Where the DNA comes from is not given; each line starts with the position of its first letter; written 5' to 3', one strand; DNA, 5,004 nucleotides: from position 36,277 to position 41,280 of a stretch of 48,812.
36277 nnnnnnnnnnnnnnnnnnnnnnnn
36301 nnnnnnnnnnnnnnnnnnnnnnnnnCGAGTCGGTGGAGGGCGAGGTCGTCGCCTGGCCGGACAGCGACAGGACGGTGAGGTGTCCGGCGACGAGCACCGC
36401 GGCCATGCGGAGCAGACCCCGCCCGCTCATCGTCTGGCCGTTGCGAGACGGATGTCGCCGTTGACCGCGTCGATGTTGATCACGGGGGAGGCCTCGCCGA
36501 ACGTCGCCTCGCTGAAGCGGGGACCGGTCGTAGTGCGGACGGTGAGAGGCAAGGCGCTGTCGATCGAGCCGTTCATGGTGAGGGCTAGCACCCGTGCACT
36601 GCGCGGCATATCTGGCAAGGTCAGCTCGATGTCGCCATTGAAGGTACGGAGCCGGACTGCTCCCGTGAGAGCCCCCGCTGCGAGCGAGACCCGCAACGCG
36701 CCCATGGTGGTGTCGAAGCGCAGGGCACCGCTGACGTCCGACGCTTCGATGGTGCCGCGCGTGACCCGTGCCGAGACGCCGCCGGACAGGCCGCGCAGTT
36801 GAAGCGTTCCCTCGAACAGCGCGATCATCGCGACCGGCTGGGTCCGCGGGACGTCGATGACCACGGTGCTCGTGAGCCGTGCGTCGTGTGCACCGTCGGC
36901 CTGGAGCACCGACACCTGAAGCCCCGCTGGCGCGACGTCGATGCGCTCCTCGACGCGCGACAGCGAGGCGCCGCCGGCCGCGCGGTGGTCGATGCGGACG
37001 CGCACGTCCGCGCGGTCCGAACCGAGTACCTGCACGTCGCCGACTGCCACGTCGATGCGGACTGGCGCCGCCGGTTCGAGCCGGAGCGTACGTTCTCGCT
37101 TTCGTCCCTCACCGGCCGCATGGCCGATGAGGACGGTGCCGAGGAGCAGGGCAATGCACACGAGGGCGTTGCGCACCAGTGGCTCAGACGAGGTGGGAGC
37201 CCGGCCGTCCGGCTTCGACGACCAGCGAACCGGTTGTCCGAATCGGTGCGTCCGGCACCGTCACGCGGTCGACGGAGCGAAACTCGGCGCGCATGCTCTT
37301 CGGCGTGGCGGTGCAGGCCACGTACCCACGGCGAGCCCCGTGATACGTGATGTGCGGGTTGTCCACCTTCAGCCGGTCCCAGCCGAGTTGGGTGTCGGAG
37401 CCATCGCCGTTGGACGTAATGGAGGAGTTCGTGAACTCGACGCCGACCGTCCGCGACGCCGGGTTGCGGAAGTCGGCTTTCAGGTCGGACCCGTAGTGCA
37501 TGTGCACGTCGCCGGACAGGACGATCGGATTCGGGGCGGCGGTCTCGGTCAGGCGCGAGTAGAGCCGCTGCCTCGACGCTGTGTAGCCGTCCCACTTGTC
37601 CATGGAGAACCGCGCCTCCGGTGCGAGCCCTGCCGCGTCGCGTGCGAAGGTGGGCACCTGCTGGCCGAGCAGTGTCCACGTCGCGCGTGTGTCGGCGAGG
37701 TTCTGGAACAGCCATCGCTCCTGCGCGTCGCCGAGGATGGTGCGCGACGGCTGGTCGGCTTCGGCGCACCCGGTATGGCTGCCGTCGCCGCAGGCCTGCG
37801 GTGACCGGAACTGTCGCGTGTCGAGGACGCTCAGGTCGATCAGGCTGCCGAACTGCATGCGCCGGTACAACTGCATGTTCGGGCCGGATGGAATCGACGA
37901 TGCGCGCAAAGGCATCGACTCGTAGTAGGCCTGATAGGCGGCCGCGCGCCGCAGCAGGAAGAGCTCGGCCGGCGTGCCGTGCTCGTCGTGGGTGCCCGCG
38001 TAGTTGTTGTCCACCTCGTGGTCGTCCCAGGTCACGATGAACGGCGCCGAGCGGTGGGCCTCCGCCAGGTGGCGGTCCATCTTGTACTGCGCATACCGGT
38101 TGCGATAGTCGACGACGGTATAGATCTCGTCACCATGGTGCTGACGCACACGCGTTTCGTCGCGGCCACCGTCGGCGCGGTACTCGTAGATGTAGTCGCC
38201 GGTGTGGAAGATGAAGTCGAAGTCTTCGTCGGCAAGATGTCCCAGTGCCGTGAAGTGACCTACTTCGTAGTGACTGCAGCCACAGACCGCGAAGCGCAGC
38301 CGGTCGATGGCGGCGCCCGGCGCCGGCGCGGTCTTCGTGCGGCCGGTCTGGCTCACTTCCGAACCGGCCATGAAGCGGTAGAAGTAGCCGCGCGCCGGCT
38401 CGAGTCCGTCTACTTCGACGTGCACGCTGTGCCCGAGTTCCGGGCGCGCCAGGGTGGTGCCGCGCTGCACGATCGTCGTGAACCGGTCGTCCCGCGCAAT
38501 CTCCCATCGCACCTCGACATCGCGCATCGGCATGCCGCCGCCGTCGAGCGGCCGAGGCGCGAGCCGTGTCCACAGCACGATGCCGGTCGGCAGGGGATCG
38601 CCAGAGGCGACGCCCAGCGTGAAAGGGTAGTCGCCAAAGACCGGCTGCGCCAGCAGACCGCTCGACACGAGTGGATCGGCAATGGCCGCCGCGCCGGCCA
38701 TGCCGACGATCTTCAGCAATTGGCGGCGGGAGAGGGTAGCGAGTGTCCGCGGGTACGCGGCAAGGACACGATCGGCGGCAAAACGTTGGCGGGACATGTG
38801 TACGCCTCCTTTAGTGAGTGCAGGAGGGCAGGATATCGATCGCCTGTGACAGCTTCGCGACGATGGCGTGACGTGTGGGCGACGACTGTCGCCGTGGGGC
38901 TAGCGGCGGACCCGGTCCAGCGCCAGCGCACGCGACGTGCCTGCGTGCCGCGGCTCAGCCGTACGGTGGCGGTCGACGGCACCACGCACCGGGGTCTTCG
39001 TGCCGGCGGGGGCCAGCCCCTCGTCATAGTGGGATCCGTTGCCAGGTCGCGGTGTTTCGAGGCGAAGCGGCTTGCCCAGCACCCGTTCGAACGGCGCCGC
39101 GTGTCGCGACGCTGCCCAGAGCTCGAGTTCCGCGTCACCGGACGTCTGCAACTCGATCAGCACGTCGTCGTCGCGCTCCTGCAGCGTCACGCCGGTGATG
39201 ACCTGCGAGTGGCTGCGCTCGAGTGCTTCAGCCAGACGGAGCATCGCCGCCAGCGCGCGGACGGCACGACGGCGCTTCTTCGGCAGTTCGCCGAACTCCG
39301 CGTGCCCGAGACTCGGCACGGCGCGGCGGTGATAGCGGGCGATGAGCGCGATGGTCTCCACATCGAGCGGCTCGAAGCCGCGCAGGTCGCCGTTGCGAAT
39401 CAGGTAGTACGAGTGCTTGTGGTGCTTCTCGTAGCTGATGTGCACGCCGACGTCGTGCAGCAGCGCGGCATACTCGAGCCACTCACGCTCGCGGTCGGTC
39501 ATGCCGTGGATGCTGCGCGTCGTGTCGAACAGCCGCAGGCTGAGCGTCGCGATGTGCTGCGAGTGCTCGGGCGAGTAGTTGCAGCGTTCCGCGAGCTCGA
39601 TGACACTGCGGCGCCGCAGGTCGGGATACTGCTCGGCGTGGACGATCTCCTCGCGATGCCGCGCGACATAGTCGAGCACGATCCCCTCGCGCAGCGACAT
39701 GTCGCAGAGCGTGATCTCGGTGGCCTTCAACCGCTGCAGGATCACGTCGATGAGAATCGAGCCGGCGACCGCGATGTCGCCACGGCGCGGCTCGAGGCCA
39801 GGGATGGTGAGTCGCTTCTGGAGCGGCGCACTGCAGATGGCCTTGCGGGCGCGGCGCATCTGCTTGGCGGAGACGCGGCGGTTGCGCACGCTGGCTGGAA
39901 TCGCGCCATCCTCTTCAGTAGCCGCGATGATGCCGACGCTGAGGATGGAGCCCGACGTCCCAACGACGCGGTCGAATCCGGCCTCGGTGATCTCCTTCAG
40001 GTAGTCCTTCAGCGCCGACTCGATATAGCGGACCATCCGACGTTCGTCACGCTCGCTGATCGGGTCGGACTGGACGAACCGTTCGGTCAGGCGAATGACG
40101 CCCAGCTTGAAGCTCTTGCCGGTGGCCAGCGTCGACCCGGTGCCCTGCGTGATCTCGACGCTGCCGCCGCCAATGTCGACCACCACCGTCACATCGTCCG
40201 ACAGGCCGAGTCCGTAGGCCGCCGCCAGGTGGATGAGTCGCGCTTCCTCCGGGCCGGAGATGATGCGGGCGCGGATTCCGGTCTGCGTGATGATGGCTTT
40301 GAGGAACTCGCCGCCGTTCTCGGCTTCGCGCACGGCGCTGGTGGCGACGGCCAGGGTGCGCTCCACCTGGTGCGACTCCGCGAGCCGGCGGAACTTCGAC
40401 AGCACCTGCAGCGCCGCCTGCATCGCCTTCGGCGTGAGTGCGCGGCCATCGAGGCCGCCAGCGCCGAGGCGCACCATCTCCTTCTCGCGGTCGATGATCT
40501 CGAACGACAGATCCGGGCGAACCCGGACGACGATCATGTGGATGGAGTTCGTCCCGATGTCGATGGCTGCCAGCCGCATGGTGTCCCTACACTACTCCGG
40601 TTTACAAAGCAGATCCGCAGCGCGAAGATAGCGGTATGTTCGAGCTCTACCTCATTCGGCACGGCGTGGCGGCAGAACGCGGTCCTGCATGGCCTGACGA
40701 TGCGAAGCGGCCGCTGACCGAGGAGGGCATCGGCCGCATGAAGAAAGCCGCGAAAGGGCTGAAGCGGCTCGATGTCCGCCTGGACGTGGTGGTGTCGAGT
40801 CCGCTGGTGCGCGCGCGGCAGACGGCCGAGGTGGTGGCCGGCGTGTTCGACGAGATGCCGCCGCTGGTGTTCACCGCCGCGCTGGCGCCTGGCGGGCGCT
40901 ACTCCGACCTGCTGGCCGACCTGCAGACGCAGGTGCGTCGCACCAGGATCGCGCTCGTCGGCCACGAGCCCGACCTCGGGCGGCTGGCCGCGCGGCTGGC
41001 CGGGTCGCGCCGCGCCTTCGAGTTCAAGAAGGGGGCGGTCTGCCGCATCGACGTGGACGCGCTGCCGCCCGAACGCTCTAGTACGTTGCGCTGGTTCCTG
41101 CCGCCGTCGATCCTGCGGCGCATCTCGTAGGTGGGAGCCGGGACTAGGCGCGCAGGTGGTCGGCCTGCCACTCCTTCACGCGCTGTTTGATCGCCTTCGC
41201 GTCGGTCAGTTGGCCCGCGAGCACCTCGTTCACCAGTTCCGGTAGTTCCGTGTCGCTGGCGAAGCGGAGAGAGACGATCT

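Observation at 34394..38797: Apparent operon: Tat-PhoD, DUF4097-like secreted protein, and an octaheme cytochrome c fused to HEAT/TPR repeats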

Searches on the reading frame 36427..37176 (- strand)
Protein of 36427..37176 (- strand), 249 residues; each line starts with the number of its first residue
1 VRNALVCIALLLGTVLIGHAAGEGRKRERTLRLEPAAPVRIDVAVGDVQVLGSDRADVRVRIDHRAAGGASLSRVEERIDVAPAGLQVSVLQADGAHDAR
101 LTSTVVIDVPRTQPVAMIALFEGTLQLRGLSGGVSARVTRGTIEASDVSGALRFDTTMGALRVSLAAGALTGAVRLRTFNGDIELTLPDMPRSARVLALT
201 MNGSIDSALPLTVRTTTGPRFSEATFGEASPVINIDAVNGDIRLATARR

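Call 6: search_protein_families(library=pfam, proteins=[window:36427-37176:-], max_evalue=0.01)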
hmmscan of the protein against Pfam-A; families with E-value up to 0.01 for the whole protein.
window:36427-37176:- (249 aa): 1 family
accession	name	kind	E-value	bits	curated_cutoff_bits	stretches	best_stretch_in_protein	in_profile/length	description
PF13349.12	DUF4097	-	8.9e-07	28.9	22.9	1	138-244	143-246/247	Toastrack DUF4097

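Call 7: search_protein_families(library=ncbifam, proteins=[window:36427-37176:-], max_evalue=0.01)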
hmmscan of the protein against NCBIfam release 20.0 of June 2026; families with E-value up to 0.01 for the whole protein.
window:36427-37176:- (249 aa): 1 family
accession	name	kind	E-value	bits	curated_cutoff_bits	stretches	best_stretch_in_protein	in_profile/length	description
NF049997.1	LiaG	equivalog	4.2e-12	45.8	285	1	135-244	181-286/286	LiaG family protein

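Call 26: find_related_loci(query=A2, collection=genome_contigs, flank=6000)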
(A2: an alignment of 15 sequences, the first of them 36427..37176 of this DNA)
Query A2 (249 aa) in genome_contigs; peptide patterns used: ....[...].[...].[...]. (x = any residue, [..] = any of these).
37 stretches matched a pattern; 35 encode a relative of the query (tblastn E <= 1e-3); 35 distinct loci.
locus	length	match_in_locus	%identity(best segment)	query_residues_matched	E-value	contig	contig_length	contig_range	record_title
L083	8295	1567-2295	39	4-249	2e-51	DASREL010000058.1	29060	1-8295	MAG TPA_asm: Vicinamibacterales bacterium isolate SMAG_U10005 k141_702468, whole genome shotgun sequence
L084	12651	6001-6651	43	29-245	1e-50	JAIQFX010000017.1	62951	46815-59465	MAG: Terriglobia bacterium isolate SRVP_36 SRVP18_hole-7m-from-trench_1_20cm_scaffold_244, whole genome shotgun sequence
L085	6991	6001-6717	41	5-244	5e-50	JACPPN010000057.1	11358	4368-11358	MAG: Acidobacteria bacterium isolate NC_groundwater_628_Ag_B-0.1um_65_34 B_1_S1_Biohub_coassembly_k141_562104, whole gen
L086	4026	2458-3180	41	7-245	2e-48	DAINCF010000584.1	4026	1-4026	MAG TPA_asm: Vicinamibacterales bacterium isolate CTOTU39262 NODE_4392_length_4026_cov_6.410728, whole genome shotgun se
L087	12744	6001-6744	40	1-248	3e-47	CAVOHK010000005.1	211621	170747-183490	MAG: uncultured Acidobacteriota bacterium isolate MFD00392.bin.2.13 genome assembly, contig: contig_1801, whole genome s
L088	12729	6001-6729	39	6-249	5e-47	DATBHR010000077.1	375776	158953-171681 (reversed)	MAG TPA_asm: Vicinamibacterales bacterium isolate SMAG_U3873 k141_704204, whole genome shotgun sequence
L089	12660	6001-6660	40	28-247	8e-47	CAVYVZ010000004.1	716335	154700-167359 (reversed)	MAG: uncultured Acidobacteriota bacterium isolate MFD09206.bin.2.2 genome assembly, contig: contig_1915, whole genome sh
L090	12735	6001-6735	38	7-249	9e-45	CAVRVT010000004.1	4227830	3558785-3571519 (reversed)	MAG: uncultured Acidobacteriota bacterium isolate MFD02199.bin.1.6 genome assembly, contig: contig_9645, whole genome sh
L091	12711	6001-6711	39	1-247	9e-45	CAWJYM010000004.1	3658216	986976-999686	MAG: uncultured Acidobacteriota bacterium isolate MFD06742.bin.1.259 genome assembly, contig: contig_3210, whole genome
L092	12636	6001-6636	40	29-247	3e-44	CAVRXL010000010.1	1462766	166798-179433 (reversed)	MAG: uncultured Acidobacteriota bacterium isolate MFD06229.bin.1.246 genome assembly, contig: contig_3701, whole genome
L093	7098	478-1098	40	29-242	5e-44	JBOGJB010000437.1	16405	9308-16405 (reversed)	MAG: Vicinamibacterales bacterium isolate M3-S_metawrap_bin.293 k127_3371782, whole genome shotgun sequence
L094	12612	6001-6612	39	39-242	1e-43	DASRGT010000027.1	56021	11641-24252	MAG TPA_asm: Vicinamibacterales bacterium isolate SMAG_U10065 k141_1907951, whole genome shotgun sequence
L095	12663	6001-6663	38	29-249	1e-42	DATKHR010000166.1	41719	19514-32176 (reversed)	MAG TPA_asm: Vicinamibacterales bacterium isolate SMAG_U14582 k141_4345850, whole genome shotgun sequence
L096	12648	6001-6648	40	29-244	1e-42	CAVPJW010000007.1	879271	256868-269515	MAG: uncultured Acidobacteriota bacterium isolate MFD10007.bin.1.176 genome assembly, contig: contig_27258, whole genome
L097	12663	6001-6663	38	29-249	1e-42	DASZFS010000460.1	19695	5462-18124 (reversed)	MAG TPA_asm: Vicinamibacterales bacterium isolate SMAG_U6528 k141_4587805, whole genome shotgun sequence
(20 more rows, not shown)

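Call 59: search_solved_structures(query=A2, max_evalue=1, show_alignments=0)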
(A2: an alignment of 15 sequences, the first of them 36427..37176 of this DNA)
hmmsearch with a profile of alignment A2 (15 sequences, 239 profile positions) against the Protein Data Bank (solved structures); distinct sequences matched with E-value up to 1: 0.

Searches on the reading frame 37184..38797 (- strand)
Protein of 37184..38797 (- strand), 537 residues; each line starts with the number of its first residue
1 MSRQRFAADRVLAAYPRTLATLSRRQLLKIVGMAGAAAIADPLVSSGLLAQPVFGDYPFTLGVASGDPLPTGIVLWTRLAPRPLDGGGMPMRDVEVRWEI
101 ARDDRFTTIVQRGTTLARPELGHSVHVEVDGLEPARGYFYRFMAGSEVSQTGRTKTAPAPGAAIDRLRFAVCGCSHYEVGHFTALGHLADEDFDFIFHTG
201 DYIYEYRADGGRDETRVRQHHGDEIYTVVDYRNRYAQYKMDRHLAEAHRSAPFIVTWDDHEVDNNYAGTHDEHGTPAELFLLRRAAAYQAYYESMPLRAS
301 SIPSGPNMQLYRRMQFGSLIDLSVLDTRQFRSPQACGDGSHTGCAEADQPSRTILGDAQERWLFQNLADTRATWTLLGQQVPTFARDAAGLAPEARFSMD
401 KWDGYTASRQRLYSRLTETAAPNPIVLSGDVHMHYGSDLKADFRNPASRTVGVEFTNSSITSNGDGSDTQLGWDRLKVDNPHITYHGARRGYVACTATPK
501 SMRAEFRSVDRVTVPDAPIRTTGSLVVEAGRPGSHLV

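Call 6: search_protein_families(library=pfam, proteins=[window:37184-38797:-], max_evalue=0.01)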
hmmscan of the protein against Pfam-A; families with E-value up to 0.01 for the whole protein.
window:37184-38797:- (537 aa): 4 families
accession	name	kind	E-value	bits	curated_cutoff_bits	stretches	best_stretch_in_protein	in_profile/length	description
PF09423.15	PhoD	-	5.9e-107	358.2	27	1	169-506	1-343/343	PhoD-like phosphatase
PF16655.11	PhoD_N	-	1.9e-33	115.3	30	1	61-156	1-90/90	PhoD-like phosphatase, N-terminal domain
PF16656.11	Pur_ac_phosph_N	-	0.00043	21.2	30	1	101-156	35-93/93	Purple acid Phosphatase, N-terminal domain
PF10518.14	TAT_signal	-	0.005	17.2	22.7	0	22-38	2-18/21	TAT (twin-arginine translocation) pathway signal sequence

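Call 7: search_protein_families(library=ncbifam, proteins=[window:37184-38797:-], max_evalue=0.01)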
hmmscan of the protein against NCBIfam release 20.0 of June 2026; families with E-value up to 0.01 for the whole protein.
window:37184-38797:- (537 aa): 1 family
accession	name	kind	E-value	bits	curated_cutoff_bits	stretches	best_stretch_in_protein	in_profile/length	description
NF058638.1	AlkPhosPhoDBac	equivalog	1e-192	641.4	1000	1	28-533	27-532/574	alkaline phosphatase PhoD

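Call 28: find_related_loci(query=window:37184-38797:-, collection=genome_contigs, flank=6000)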
Query window:37184-38797:- (537 aa) in genome_contigs; peptide patterns used: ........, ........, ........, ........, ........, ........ (x = any residue, [..] = any of these).
600 stretches matched a pattern (row limit reached: there are more); 598 encode a relative of the query (tblastn E <= 1e-3); the best 80 are kept; 80 distinct loci.
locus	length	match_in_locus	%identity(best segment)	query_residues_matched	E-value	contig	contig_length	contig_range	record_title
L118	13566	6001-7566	69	15-536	0e+0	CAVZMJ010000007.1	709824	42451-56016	MAG: uncultured Acidobacteriota bacterium isolate MFD02242.bin.2.7 genome assembly, contig: contig_1878, whole genome sh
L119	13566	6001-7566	68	12-533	0e+0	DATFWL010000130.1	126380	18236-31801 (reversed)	MAG TPA_asm: Vicinamibacterales bacterium isolate SMAG_U9489 k141_10857262, whole genome shotgun sequence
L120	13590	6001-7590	68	5-534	0e+0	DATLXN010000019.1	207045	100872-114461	MAG TPA_asm: Vicinamibacterales bacterium isolate SMAG_U13247 k141_170937, whole genome shotgun sequence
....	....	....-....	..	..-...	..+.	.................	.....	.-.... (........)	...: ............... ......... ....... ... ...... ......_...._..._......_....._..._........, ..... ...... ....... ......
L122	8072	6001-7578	69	10-535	0e+0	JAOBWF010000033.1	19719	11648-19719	MAG: Acidobacteria bacterium isolate RYN_30 scaffold_5303160, whole genome shotgun sequence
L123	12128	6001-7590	66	6-534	0e+0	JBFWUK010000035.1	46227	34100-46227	MAG: Vicinamibacterales bacterium isolate CA_2019_TPBF_69 NODE_4945_length_46227_cov_18.228482_TPBF, whole genome shotgu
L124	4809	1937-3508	66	11-535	0e+0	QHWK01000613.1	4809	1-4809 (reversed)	MAG: Acidobacteria bacterium isolate gp6 AA45 14_1009_16_20cm_scaffold_37615_curated, whole genome shotgun sequence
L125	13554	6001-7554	66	15-534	0e+0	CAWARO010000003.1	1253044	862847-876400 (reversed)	MAG: uncultured Acidimicrobiia bacterium isolate MFD02840.bin.1.22 genome assembly, contig: contig_3354, whole genome sh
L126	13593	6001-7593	65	2-534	0e+0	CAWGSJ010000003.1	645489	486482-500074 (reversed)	MAG: uncultured Acidobacteriota bacterium isolate MFD06229.bin.2.219 genome assembly, contig: contig_2726, whole genome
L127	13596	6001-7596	64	4-534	0e+0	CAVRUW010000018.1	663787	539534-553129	MAG: uncultured Acidobacteriota bacterium isolate MFD02840.bin.1.220 genome assembly, contig: contig_61141, whole genome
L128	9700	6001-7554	65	15-534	0e+0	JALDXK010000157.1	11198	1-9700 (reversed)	MAG: Acidobacteriota bacterium isolate MCT-CON-01 NODE_883_length_11198_cov_4.101140, whole genome shotgun sequence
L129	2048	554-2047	65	6-502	0e+0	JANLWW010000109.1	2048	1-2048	MAG: Acidobacteriota bacterium isolate OTE_20_metabat_232 OTE_20_k141_3521926, whole genome shotgun sequence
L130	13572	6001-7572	68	12-535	0e+0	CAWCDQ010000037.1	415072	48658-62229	MAG: uncultured Acidobacteriota bacterium isolate MFD03975.bin.2.34 genome assembly, contig: contig_59, whole genome sho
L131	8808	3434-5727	54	22-536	5e-177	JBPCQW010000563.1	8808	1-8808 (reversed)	MAG: Hassallia sp. isolate TH_ant_mag_218 k127_8186472, whole genome shotgun sequence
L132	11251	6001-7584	53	2-533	4e-176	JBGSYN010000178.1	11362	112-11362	MAG: Geminicoccaceae bacterium isolate JTS-RE91 k141_9582552, whole genome shotgun sequence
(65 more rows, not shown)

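Call 58: search_solved_structures(query=window:37184-38797:-, max_evalue=0.001, show_alignments=1)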
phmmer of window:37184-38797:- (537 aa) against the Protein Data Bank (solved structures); distinct sequences matched with E-value up to 0.001: 2.
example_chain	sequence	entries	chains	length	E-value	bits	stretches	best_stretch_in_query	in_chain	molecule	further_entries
2yeq_A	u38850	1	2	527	3e-163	547.6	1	52-533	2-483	ALKALINE PHOSPHATASE D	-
9uya_A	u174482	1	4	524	2.2e-85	290.6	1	59-464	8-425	Alkaline phosphatase, secereted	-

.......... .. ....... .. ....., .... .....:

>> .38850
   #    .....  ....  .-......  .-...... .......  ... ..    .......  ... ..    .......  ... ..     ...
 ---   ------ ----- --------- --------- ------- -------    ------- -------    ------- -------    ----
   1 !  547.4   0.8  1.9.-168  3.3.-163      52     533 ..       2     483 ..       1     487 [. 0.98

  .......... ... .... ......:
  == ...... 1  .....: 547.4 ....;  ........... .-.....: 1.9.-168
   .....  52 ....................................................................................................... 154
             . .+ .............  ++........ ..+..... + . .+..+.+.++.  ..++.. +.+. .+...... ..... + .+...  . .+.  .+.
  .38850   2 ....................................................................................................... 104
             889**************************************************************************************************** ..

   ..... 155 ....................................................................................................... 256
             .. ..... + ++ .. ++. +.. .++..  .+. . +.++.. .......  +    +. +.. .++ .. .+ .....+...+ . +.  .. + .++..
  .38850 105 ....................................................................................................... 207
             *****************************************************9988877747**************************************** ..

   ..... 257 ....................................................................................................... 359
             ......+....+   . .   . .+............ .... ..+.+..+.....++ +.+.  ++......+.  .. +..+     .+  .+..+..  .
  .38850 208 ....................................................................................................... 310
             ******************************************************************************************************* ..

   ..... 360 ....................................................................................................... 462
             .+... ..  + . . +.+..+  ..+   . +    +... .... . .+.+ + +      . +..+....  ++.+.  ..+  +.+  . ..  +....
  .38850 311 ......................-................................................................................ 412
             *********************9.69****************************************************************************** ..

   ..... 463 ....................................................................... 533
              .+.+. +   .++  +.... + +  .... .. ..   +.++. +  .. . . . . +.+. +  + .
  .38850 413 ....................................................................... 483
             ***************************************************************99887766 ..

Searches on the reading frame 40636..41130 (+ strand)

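Call 12: search_protein_families(library=pfam, proteins=[window:40636-41130:+], max_evalue=0.001)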
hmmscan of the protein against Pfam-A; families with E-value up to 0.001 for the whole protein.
window:40636-41130:+ (164 aa): 1 family
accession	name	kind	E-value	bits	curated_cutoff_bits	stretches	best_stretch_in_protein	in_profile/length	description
PF00300.27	His_Phos_1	-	8.4e-12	45.6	21.7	1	4-75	1-69/194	Histidine phosphatase superfamily (branch 1)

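Call 70: search_protein_families(library=ncbifam, proteins=[window:40636-41130:+], max_evalue=0.00001)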
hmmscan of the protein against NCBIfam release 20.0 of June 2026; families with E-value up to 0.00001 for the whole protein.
window:40636-41130:+ (164 aa): 5 families
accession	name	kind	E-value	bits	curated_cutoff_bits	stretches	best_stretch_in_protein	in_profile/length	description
TIGR00249.1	sixA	equivalog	1.4e-24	86.7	74.5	1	3-157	2-154/154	phosphohistidine phosphatase SixA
NF038349.1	dPGM_arch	equivalog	6.4e-09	36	225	1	6-71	3-68/194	2,3-diphosphoglycerate-dependent phosphoglycerate mutase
NF011580.0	PRK15004.1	equivalog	9.3e-09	35.6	250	1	3-68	2-66/203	adenosylcobalamin/alpha-ribazole phosphatase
TIGR03162.1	ribazole_cobC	equivalog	3e-07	30.1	162.9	1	4-68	1-63/176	alpha-ribazole phosphatase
NF005567.0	PRK07238.1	equivalog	2.9e-06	26.9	326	1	4-69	180-245/378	bifunctional RNase H/acid phosphatase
